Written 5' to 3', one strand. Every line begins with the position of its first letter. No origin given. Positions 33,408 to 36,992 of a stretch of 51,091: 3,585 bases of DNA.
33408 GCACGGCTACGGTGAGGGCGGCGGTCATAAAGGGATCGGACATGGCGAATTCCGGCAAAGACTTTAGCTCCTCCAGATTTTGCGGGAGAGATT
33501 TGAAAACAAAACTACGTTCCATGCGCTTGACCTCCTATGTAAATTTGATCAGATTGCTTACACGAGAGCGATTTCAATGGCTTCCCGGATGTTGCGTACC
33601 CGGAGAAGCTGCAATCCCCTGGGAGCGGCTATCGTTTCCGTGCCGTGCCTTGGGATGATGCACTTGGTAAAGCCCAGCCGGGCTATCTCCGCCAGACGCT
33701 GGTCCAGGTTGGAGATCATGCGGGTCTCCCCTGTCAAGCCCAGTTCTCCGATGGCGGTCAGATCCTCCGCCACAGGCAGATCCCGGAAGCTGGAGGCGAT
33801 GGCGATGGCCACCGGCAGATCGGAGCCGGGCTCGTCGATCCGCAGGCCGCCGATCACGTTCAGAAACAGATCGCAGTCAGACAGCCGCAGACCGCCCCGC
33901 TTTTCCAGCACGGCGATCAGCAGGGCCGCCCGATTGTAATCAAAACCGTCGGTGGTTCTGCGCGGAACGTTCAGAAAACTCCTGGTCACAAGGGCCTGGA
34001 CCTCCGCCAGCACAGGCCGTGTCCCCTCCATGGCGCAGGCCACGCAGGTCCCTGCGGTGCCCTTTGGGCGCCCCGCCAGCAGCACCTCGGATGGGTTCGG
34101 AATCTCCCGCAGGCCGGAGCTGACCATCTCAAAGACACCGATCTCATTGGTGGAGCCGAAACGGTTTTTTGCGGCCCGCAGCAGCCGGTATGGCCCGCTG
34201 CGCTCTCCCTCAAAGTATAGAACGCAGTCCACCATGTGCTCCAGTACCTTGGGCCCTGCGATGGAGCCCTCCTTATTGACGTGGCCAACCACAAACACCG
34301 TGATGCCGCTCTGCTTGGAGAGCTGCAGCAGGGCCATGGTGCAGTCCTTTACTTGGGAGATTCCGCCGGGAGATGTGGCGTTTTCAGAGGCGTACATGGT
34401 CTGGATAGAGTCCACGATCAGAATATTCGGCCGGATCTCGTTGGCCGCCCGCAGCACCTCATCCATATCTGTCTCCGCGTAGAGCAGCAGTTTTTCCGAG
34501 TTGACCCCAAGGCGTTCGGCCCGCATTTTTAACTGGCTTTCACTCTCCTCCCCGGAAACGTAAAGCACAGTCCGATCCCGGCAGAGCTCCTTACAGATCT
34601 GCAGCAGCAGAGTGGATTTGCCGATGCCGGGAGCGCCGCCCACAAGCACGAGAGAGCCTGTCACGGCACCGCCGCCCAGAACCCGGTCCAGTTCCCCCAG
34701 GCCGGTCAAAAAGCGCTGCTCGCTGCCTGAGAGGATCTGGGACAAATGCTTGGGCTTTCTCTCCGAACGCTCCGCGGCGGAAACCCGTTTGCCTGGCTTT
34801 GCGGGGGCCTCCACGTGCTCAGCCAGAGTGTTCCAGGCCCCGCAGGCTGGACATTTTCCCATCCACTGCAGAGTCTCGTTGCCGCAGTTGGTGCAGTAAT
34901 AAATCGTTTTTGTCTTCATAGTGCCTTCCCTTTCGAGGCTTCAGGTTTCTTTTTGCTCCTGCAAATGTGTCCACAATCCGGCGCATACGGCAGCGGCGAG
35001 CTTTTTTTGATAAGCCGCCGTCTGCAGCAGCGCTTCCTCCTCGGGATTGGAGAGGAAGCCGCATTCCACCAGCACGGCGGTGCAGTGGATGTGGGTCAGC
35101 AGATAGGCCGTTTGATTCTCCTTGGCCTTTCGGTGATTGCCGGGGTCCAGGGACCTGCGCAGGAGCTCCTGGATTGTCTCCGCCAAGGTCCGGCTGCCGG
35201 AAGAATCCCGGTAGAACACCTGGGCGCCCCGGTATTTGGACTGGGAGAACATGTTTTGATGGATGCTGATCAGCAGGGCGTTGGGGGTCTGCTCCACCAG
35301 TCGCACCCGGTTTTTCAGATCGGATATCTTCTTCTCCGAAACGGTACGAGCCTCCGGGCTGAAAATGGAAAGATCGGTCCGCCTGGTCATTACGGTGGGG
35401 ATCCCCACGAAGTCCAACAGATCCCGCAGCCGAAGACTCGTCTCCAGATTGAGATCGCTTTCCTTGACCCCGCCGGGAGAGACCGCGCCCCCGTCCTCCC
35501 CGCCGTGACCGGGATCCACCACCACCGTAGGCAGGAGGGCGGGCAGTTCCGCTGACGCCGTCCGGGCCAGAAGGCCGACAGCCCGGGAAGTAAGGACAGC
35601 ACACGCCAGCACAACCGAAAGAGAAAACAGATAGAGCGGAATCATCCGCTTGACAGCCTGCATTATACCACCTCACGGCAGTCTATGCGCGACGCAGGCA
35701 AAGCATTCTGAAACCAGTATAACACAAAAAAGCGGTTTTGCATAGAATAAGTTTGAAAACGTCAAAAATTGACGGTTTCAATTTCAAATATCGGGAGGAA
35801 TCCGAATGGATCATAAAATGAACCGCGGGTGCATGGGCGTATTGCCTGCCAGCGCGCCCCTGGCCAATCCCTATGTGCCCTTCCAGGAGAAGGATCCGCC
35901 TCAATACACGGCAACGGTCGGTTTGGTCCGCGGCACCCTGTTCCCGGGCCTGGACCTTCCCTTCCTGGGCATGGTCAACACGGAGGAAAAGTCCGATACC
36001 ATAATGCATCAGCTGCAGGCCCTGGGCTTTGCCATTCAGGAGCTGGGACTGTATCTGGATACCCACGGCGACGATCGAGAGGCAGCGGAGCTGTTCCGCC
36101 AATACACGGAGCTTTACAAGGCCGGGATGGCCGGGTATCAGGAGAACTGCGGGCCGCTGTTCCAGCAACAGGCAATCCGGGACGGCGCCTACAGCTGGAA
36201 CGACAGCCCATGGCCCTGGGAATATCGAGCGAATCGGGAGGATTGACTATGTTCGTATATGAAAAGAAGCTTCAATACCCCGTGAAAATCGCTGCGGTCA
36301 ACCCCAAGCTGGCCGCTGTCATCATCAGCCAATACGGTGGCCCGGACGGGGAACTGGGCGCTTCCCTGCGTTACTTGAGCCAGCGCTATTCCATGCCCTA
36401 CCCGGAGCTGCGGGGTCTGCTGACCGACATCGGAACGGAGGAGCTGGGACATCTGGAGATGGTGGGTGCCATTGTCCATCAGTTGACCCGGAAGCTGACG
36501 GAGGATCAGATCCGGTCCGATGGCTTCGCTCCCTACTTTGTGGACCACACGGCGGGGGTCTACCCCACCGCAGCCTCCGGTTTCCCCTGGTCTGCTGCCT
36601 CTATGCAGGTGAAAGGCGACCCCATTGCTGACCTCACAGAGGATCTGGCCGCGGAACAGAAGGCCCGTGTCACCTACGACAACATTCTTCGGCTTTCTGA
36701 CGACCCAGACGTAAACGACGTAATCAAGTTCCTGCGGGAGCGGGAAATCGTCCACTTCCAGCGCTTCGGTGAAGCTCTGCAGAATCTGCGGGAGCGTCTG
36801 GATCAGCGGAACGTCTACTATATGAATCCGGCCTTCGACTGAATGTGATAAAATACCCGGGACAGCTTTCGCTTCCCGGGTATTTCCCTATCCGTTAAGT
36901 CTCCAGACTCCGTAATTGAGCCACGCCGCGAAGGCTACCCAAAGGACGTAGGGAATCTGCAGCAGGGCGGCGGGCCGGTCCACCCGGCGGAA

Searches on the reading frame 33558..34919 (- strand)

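Call 59: search_protein_families(library=pfam, proteins=[window:33558-34919:-], max_evalue=0.0001)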
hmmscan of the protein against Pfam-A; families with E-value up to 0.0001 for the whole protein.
window:33558-34919:- (453 aa): 9 families
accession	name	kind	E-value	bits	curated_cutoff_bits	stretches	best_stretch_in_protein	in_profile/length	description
PF06745.19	ATPase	-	2.9e-17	63.2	26.6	1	72-144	3-77/231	KaiC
PF13481.12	AAA_25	-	1.9e-16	60.7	27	1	77-218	22-194/195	AAA domain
PF18073.7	Zn_ribbon_LapB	-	5.4e-12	45.6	25.7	1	7-34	1-28/28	Rubredoxin metal binding domain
PF03796.21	DnaB_C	-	9.7e-10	38.7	27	1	72-171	4-108/255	DnaB-like helicase C terminal domain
PF13541.12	ChlI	-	1e-07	32.3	27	1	364-424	59-119/121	Subunit ChlI of Mg-chelatase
PF00004.35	AAA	-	9e-07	29.8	21.2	1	91-221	1-115/131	ATPase family associated with various cellular activities (AAA)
PF25199.1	nSTAND_NTPase5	-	5.4e-06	26.7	34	1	89-148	42-102/145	Novel STAND NTPase 5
PF13191.12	AAA_16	-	6.1e-06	27.3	32.6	1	79-128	18-63/167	AAA ATPase domain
PF13401.12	AAA_22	-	6.4e-06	26.9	27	1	89-213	6-123/130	AAA domain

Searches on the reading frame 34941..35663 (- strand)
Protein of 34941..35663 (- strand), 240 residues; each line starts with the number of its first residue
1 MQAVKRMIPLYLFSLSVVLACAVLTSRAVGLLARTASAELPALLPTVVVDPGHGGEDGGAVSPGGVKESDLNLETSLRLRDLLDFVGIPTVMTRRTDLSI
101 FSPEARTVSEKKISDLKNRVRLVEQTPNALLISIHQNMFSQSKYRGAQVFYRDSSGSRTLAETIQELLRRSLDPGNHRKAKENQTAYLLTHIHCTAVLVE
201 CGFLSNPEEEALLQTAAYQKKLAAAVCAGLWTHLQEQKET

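Call 59: search_protein_families(library=pfam, proteins=[window:34941-35663:-], max_evalue=0.0001)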
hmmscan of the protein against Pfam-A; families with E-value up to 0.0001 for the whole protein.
window:34941-35663:- (240 aa): 1 family
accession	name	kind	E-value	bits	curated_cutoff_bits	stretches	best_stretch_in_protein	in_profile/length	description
PF01520.23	Amidase_3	-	4.2e-43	147.8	27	1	47-230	1-172/174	N-acetylmuramoyl-L-alanine amidase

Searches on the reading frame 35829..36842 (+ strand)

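Call 59: search_protein_families(library=pfam, proteins=[window:35829-36842:+], max_evalue=0.0001)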
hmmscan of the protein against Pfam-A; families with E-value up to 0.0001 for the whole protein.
window:35829-36842:+ (337 aa): 1 family
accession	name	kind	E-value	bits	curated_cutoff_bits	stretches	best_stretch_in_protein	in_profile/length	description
PF05067.18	Mn_catalase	-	8.9e-55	186.1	27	1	141-324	1-198/284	Manganese containing catalase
